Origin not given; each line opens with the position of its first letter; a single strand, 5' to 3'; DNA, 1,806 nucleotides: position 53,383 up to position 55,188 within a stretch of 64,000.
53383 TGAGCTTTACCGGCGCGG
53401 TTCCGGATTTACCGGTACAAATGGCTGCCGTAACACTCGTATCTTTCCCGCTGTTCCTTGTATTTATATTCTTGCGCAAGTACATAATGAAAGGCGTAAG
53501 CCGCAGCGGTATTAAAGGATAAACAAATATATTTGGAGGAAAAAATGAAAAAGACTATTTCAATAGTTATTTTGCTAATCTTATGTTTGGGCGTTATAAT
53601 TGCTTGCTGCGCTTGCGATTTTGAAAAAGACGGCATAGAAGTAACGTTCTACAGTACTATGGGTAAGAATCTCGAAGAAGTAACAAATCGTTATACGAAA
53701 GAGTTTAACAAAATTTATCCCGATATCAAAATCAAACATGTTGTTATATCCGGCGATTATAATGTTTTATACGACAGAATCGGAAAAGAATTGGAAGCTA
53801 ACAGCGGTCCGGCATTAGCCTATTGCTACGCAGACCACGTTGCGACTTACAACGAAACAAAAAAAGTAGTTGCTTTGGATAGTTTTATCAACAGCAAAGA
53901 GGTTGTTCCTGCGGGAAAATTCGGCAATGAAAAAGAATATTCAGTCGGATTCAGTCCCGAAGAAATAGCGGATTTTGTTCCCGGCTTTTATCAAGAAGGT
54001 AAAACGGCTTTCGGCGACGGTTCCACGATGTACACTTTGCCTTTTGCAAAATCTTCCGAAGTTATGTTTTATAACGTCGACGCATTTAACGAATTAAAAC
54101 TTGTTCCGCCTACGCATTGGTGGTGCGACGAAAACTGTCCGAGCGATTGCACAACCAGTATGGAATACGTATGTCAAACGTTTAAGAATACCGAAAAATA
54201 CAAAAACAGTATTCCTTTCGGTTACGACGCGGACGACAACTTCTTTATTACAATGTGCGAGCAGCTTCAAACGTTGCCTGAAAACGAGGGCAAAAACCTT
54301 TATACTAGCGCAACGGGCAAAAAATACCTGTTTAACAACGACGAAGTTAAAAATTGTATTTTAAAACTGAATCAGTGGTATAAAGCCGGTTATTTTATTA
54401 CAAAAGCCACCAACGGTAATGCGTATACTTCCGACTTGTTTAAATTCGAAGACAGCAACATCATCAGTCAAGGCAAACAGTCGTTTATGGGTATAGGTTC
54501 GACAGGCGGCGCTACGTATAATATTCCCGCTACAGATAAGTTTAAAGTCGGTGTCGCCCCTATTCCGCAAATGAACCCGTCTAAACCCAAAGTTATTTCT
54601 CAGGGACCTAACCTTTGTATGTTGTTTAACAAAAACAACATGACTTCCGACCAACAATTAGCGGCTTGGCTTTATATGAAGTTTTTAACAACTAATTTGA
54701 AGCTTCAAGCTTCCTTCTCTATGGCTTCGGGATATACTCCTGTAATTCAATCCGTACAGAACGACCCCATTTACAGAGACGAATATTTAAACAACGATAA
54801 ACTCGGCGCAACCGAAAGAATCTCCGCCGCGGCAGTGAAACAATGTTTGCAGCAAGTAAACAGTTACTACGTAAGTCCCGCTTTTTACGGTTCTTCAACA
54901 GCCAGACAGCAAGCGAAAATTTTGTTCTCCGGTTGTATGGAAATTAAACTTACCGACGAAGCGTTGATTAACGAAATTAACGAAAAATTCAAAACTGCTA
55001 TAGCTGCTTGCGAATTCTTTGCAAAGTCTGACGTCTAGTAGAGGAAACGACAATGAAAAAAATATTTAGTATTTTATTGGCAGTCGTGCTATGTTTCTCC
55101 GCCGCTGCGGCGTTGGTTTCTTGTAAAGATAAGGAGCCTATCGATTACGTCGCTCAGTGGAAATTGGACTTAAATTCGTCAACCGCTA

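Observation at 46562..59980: Surface nuclease / nucleotidase / OB-fold lipoprotein set built around a CUT1-type ABC importer: candidate extracellular nucleic-acid harvesting system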

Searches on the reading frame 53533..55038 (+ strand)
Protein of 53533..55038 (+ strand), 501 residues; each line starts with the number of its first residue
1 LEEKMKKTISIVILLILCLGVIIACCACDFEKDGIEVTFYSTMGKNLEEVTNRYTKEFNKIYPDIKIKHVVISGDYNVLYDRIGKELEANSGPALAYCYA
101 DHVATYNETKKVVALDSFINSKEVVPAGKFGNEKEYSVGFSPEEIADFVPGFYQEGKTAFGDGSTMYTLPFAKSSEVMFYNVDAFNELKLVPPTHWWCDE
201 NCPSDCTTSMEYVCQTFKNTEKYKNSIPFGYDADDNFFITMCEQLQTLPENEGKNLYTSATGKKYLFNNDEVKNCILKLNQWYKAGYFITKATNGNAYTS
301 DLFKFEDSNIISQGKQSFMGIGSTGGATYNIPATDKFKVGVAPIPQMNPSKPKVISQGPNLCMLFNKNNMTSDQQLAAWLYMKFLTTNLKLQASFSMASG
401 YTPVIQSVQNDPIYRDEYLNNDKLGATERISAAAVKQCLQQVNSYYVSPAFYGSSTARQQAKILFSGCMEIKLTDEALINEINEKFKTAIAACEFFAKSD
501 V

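Call 3: search_protein_families(library=pfam, proteins=[window:53533-55038:+], max_evalue=0.01)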
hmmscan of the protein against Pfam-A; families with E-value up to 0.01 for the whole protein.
window:53533-55038:+ (501 aa): 2 families
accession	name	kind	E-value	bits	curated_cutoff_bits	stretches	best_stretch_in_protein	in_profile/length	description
PF13416.11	SBP_bac_8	-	1.2e-25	91.3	27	1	54-414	2-271/279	Bacterial extracellular solute-binding protein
PF01547.30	SBP_bac_1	-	4.1e-10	40.6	26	1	47-194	4-129/307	Bacterial extracellular solute-binding protein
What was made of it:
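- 53533..55038 (+): Substrate-binding lipoprotein (likely start ATG 53545). Its nearest solved relative is the Thermus dinucleotide-binding protein. SBP_bac_8 E 1.2e-25 (call 3).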

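Call 6: search_protein_families(library=ncbifam, proteins=[window:53533-55038:+], max_evalue=0.01)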
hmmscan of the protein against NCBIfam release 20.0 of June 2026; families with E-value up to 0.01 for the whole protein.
window:53533-55038:+ (501 aa): 2 families
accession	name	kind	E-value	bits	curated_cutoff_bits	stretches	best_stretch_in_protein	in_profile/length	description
NF008211.0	PRK10974.1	equivalog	1.9e-06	26.8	411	1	30-406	22-353/439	sn-glycerol-3-phosphate ABC transporter substrate-binding protein UgpB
TIGR03261.1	phnS2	equivalog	0.009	15.1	392.75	0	23-71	10-55/334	putative 2-aminoethylphosphonate ABC transporter substrate-binding protein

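Call 11: find_related_loci(query=window:53533-55038:+, collection=genome_contigs, flank=10000)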
Query window:53533-55038:+ (501 aa) in genome_contigs; peptide patterns used: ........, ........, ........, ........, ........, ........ (x = any residue, [..] = any of these).
172 stretches matched a pattern; 2 encode a relative of the query (tblastn E <= 1e-3); 2 distinct loci.
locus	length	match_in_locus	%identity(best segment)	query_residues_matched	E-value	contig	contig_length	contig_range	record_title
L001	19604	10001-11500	51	1-495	4e-166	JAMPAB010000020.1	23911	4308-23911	MAG: Corallococcus sp. isolate NALB_7811_3 Scaffold_#20__SCF_020___23911_bp, whole genome shotgun sequence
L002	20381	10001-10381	24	1-121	3e-5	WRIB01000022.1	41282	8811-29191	MAG: Treponema sp. isolate Nt197P3bin20 Ga0082212_10001010, whole genome shotgun sequence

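Call 22: find_homologous_proteins(query=window:53533-55038:+, max_evalue=0.001)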
Query window:53533-55038:+ (501 aa): 1584 proteins with E <= 0.001 among 8000 candidates; the best 120 are listed.
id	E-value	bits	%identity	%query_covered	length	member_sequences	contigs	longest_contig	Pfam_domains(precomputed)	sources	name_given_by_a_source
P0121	0.0e+0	1143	100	99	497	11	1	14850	PF13416.12,PF01547.31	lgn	-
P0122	8.2e-193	660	59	99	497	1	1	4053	PF13416.12,PF01547.31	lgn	-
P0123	1.8e-176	606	54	100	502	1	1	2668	PF13416.12,PF01547.31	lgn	-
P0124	7.1e-167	574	54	99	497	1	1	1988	PF13416.12,PF01547.31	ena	-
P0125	6.2e-165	568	51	98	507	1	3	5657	PF13416.12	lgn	-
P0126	4.9e-159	548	52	99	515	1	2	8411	PF13416.12,PF01547.31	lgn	-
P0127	5.6e-156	538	52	99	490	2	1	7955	PF13416.12,PF01547.31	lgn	-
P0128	9.5e-156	537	52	99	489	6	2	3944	PF13416.12,PF01547.31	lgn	-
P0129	9.6e-153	527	51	99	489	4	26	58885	PF13416.12,PF01547.31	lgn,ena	-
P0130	1.5e-152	527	51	98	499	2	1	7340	PF13416.12,PF01547.31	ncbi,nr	ncbi:MAG: ABC transporter substrate-binding protein [Firmicutes bacterium]|nr:ABC transporter substr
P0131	3.7e-143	496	47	99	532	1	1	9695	PF13416.12,PF01547.31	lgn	-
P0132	1.7e-139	484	47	98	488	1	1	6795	PF13416.12,PF01547.31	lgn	-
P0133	4.9e-137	476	48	99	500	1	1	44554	PF13416.12,PF01547.31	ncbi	-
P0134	3.5e-134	466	47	100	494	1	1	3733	PF13416.12,PF01547.31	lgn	-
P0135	1.8e-131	457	45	98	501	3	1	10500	PF13416.12,PF01547.31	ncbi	-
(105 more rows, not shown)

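Call 23: search_solved_structures(query=window:53533-55038:+, max_evalue=1)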
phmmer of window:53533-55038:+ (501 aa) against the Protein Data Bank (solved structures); distinct sequences matched with E-value up to 1: 26.
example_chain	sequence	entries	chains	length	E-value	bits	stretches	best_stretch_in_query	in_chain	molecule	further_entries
7c0x_A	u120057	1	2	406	4e-11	45.5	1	313-421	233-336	Sugar ABC transporter, periplasmic sugar-binding protein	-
7c0f_A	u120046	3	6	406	4.2e-11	45.4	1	314-421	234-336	Sugar ABC transporter, periplasmic sugar-binding protein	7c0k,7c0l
7c0v_A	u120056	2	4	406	4.4e-11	45.4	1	314-421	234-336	Sugar ABC transporter, periplasmic sugar-binding protein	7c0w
7c0t_A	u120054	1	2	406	1.1e-10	44.1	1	314-421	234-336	Sugar ABC transporter, periplasmic sugar-binding protein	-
7c0u_A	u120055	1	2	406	1.1e-10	44.1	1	314-421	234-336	Sugar ABC transporter, periplasmic sugar-binding protein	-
7c0o_A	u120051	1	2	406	1.4e-10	43.7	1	314-421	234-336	Sugar ABC transporter, periplasmic sugar-binding protein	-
7c0r_A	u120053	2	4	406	2e-10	43.2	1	314-421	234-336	Sugar ABC transporter, periplasmic sugar-binding protein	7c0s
7c14_A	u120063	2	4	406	2.4e-10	42.9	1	314-421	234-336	Sugar ABC transporter, periplasmic sugar-binding protein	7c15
7c0y_A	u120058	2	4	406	4.5e-10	42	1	314-421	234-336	Sugar ABC transporter, periplasmic sugar-binding protein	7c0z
7c16_A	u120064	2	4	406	4.6e-10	42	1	314-421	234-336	Sugar ABC transporter, periplasmic sugar-binding protein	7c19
7c1b_A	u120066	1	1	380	5.5e-08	35.1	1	314-422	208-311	Sugar ABC transporter, periplasmic sugar-binding protein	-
6r1b_A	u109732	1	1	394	0.00068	21.6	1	286-421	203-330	Putative Sn-glycerol-3-phosphate-binding lipoprotein UgpB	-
6r1b_B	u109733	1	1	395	0.00069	21.6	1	286-421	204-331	Putative Sn-glycerol-3-phosphate-binding lipoprotein UgpB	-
4mfi_A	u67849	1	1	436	0.00091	21.2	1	286-421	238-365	Sn-glycerol-3-phosphate ABC transporter substrate-binding protein UspB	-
1eu8_A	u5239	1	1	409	0.001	21.1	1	335-415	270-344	TREHALOSE/MALTOSE BINDING PROTEIN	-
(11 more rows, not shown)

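Call 43: search_solved_structures(query=A2, max_evalue=0.01, show_alignments=1)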
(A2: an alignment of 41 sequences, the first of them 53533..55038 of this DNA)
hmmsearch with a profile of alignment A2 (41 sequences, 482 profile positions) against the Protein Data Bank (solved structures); distinct sequences matched with E-value up to 0.01: 67 (the best 60 are shown).
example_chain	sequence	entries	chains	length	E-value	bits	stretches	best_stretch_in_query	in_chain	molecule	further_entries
7c0x_A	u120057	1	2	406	6e-22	81.1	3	304-413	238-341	Sugar ABC transporter, periplasmic sugar-binding protein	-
7c0f_A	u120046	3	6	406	6.7e-22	80.9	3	304-413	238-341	Sugar ABC transporter, periplasmic sugar-binding protein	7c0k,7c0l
7c0v_A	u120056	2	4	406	7.5e-22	80.7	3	305-413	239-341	Sugar ABC transporter, periplasmic sugar-binding protein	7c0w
7c0t_A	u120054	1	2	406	1.5e-21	79.7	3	304-413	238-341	Sugar ABC transporter, periplasmic sugar-binding protein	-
7c0y_A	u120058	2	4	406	2.5e-21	79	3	308-413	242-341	Sugar ABC transporter, periplasmic sugar-binding protein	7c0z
7c16_A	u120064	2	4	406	2.7e-21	78.9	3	309-413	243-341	Sugar ABC transporter, periplasmic sugar-binding protein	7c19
7c0o_A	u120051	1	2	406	3.2e-21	78.7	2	304-413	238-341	Sugar ABC transporter, periplasmic sugar-binding protein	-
7c0u_A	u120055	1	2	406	4.3e-21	78.2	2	304-413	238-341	Sugar ABC transporter, periplasmic sugar-binding protein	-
7c0r_A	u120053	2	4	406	4.9e-21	78.1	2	304-413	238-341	Sugar ABC transporter, periplasmic sugar-binding protein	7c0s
7c14_A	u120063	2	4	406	8.6e-21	77.2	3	304-413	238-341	Sugar ABC transporter, periplasmic sugar-binding protein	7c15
7c1b_A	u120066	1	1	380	4.9e-15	58.2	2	309-413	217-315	Sugar ABC transporter, periplasmic sugar-binding protein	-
4aq4_A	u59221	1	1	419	2.3e-14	56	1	38-410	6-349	SN-GLYCEROL-3-PHOSPHATE-BINDING PERIPLASMIC PROTEIN UGPB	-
6x84_A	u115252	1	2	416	2.6e-14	55.9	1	38-410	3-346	sn-glycerol-3-phosphate-binding periplasmic protein UgpB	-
9lff_A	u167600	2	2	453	2e-12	49.7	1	28-204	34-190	SN-glycerol-3-phophate ABC transporter, periplasmic SN-glycerol-3-phosphate-binding protei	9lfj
9xf5_A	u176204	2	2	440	3e-12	49.1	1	1-97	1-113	ABC transporter substrate-binding protein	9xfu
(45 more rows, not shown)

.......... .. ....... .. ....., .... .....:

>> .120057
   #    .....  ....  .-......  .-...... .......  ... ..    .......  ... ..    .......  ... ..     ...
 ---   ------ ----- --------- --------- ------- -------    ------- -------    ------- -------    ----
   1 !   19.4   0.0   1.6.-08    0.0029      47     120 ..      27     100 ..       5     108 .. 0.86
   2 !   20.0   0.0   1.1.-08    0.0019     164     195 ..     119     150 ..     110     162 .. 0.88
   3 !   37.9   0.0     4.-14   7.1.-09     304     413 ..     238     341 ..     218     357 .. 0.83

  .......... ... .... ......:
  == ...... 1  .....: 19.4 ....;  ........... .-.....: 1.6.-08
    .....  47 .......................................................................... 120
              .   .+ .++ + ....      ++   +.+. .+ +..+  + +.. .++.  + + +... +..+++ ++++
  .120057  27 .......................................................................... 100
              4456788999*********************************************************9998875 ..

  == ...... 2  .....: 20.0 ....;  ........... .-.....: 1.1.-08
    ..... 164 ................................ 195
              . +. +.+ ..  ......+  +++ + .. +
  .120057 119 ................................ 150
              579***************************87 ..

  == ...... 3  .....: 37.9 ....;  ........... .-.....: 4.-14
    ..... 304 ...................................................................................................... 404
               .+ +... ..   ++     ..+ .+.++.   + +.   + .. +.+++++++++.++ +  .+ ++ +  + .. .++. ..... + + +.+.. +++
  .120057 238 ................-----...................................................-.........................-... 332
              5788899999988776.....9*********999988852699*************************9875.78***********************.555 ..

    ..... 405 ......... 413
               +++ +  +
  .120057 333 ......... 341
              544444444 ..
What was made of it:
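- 53533..55038 (+): Profile against PDB: 7C0x series E 6e-22, E. coli UgpB E 2e-14 (call 43).
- On Dinucleotide-binding SBP (Thermus 7C0F type): E 6e-22 (profile, call 43).
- SBP relatives: the profile's best PDB hits are the 7C0x series (E 6e-22), then E. coli UgpB (2e-14), then sugar binders (call 43).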

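Call 51: predict_structure(alignment_id=A2)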
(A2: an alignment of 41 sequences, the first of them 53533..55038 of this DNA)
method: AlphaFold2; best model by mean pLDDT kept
length: 501 residues; sequences in the alignment: 41
mean_pLDDT: 93.9   pTM: 0.88
mean pLDDT of the five models: 93.9, 93.4, 93.1, 92.4, 92.1
residues with pLDDT >= 90: 435; 70-90: 54; 50-70: 8; < 50: 4
segments of 3 or more residues with pLDDT < 50: 28-30
pLDDT, mean of each block of 10 residues (from residue 1): 78 86 61 86 95 98 98 91 96 97 94 97 98 98 97 92 92 97 98 95 94 98 96 96 97 96 96 98 97 92 86 90 93 90 97 95 97 98 98 96 97 95 93 96 94 95 98 96 98 92 48
secondary structure, 60 per line:
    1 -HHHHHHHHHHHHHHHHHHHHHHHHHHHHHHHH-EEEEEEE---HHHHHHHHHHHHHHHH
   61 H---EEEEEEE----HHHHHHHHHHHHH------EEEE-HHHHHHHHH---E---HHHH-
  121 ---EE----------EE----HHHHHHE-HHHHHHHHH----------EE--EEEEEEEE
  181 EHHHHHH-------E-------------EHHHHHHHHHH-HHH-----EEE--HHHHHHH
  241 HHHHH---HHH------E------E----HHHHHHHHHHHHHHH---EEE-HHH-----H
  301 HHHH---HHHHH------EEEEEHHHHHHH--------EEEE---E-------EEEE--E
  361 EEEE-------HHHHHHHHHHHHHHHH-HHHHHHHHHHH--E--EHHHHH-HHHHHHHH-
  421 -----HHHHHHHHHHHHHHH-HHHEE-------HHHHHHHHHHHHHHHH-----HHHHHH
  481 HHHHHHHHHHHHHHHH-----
elements in order: H2-33 E35-41 H45-61 E65-71 H76-88 E95-98 H100-108 H116-119 H142-147 H150-158 E173-181 H182-187 H210-219 E229-231 H234-245 H270-284 E288-290 H300-304 H308-312 E319-323 H324-330 E339-342 E354-357 E360-364 H372-387 H389-399 H406-410 H412-419 H426-440 H454-469 H475-496
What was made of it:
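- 53533..55038 (+): AF2 model pLDDT 93.9 (call 51).
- The AF2 model (pLDDT 93.9, call 51) gives the 7C0F-7C19 entries as its top 25 Foldseek hits.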

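Call 55: fold_search(model_id=the predicted structure, library=pdb)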
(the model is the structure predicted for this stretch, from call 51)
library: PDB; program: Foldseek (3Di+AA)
matches with E <= 10: 1254; with E <= 0.001: 874
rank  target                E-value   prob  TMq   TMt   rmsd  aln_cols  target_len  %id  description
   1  7c14_B                4.5e-22  1.00  0.64  0.80   4.4       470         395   18  Crystal structure of a dinucleotide-binding protein (Q274A) of ABC transporter endogenously bound to uridylyl-3'-5'-ph (released 2021-03-10)
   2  7c14_A                4.8e-22  1.00  0.63  0.78   4.5       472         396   18  Crystal structure of a dinucleotide-binding protein (Q274A) of ABC transporter endogenously bound to uridylyl-3'-5'-ph (released 2021-03-10)
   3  7c0v_A                8.7e-22  1.00  0.63  0.78   4.9       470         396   18  Crystal structure of a dinucleotide-binding protein (Y224A) of ABC transporter endogenously bound to uridylyl-3'-5'-ph (released 2021-03-10)
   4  7c0l_A                1.2e-21  1.00  0.64  0.80   4.3       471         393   18  Crystal structure of a dinucleotide-binding protein of ABC transporter endogenously bound to uridylyl-3'-5'-phospho-gu (released 2021-03-10)
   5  7c0t_A                1.4e-21  1.00  0.64  0.79   4.3       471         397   18  Crystal structure of a dinucleotide-binding protein (N81A) of ABC transporter endogenously bound to uridylyl-3'-5'-pho (released 2021-03-10)
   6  7c0u_A                1.7e-21  1.00  0.64  0.80   4.4       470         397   18  Crystal structure of a dinucleotide-binding protein (S127A) of ABC transporter endogenously bound to uridylyl-3'-5'-ph (released 2021-03-10)
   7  7c0t_B                1.9e-21  1.00  0.63  0.79   4.7       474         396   19  Crystal structure of a dinucleotide-binding protein (N81A) of ABC transporter endogenously bound to uridylyl-3'-5'-pho (released 2021-03-10)
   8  7c0k_B                2.5e-21  1.00  0.65  0.80   4.3       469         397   18  Crystal structure of a dinucleotide-binding protein of ABC transporter endogenously bound to uridylyl-3'-5'-phospho-gu (released 2021-03-10)
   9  7c16_A                3.1e-21  1.00  0.65  0.80   4.3       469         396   17  Crystal structure of a dinucleotide-binding protein (Y224A/Y246A) of ABC transporter endogenously bound to uridylyl-3' (released 2021-03-10)
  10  7c0f_A                3.3e-21  1.00  0.64  0.79   4.4       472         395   19  Crystal structure of a dinucleotide-binding protein of ABC transporter endogenously bound to uridylyl-3'-5'-phospho-gu (released 2021-03-10)
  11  7c0v_B                3.5e-21  1.00  0.64  0.79   4.5       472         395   19  Crystal structure of a dinucleotide-binding protein (Y224A) of ABC transporter endogenously bound to uridylyl-3'-5'-ph (released 2021-03-10)
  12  7c19_A                4.1e-21  1.00  0.64  0.80   4.4       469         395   17  Crystal structure of a dinucleotide-binding protein (Y224A/Y246A) of ABC transporter endogenously bound to uridylyl-3' (released 2021-03-10)
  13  7c0y_A                4.1e-21  1.00  0.63  0.78   4.6       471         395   18  Crystal structure of a dinucleotide-binding protein (Y246A) of ABC transporter endogenously bound to uridylyl-3'-5'-ph (released 2021-03-10)
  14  7c0o_A                4.3e-21  1.00  0.65  0.80   4.3       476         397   18  Crystal structure of a dinucleotide-binding protein (Y56F) of ABC transporter endogenously bound to uridylyl-3'-5'-pho (released 2021-03-10)
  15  7c0z_B                4.8e-21  1.00  0.64  0.80   4.4       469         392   18  Crystal structure of a dinucleotide-binding protein (Y246A) of ABC transporter endogenously bound to uridylyl-3'-5'-ph (released 2021-03-10)
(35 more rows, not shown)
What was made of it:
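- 53533..55038 (+): Foldseek top 25 hits are all the 7C0F series (call 55).
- On Dinucleotide-binding SBP (Thermus 7C0F type): Foldseek top 25 hits at E about 5e-22, against 2e-18 for the next family (call 55).
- On UgpBAEC glycerol-3-phosphate importer: The residue pair is named in the title of 6X84 (call 55).
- UgpB structures are the second-best PDB group (calls 43, 55).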

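Call 59: find_encoding_contigs(protein=P0129, flank=10000, max_places=3)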
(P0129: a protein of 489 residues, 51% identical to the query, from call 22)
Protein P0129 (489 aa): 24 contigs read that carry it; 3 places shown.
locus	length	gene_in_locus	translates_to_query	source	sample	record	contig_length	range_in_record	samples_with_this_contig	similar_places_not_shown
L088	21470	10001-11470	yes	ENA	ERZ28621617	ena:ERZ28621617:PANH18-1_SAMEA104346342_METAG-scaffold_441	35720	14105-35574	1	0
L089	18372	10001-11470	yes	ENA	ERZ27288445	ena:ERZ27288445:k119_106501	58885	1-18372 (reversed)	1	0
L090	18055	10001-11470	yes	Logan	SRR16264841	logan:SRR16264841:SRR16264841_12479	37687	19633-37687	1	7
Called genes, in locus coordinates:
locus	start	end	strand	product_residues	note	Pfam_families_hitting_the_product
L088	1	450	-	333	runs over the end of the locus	-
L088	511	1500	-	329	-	PF13280:WYL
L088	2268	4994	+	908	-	-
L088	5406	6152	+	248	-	PF06271:RDD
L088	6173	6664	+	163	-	-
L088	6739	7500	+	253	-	-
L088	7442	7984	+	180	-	PF17912:OB_MalK (faint)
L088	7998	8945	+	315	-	PF00528:BPD_transp_1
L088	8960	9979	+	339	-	PF00528:BPD_transp_1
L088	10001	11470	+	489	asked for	PF01547:SBP_bac_1, PF13416:SBP_bac_8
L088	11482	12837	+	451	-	PF00565:SNase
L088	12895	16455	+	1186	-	PF13742:tRNA_anti_2 (faint)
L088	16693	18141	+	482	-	-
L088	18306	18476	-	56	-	-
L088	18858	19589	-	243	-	PF01975:SurE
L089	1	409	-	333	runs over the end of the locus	-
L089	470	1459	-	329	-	PF13280:WYL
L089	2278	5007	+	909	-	PF00149:Metallophos, PF02872:5_nucleotid_C (weak)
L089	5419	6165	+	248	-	PF06271:RDD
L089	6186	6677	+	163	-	-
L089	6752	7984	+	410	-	PF17912:OB_MalK (faint), PF00005:ABC_tran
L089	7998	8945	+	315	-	PF00528:BPD_transp_1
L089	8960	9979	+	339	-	PF00528:BPD_transp_1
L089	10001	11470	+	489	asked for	PF01547:SBP_bac_1, PF13416:SBP_bac_8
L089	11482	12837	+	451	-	PF00565:SNase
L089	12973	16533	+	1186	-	PF13742:tRNA_anti_2 (faint)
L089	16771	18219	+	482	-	-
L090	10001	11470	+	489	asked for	PF01547:SBP_bac_1, PF13416:SBP_bac_8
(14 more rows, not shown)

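Call 75: search_protein_families(library=pfam, proteins=[L089:12973-16533:+], max_evalue=0.5)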
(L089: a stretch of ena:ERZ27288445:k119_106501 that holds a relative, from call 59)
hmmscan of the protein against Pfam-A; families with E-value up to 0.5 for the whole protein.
L089:12973-16533:+ (1186 aa): 5 families
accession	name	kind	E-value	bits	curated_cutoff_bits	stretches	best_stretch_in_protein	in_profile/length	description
PF13742.12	tRNA_anti_2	-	1.5e-08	35.2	27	1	451-532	2-85/95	OB-fold nucleic acid binding domain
PF18998.6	Flg_new_2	-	0.0088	16.4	23.6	1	717-779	3-65/73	Divergent InlB B-repeat domain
PF01957.25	NfeD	-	0.038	14.6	29.1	0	734-786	3-50/57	NfeD-like C-terminal, partner-binding domain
PF01336.31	tRNA_anti-codon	-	0.039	14.3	27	0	363-409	16-61/75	OB-fold nucleic acid binding domain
PF20592.3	pAdhesive_10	-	0.23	12.1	27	0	52-161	52-165/167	Putative adhesin domain (group 10)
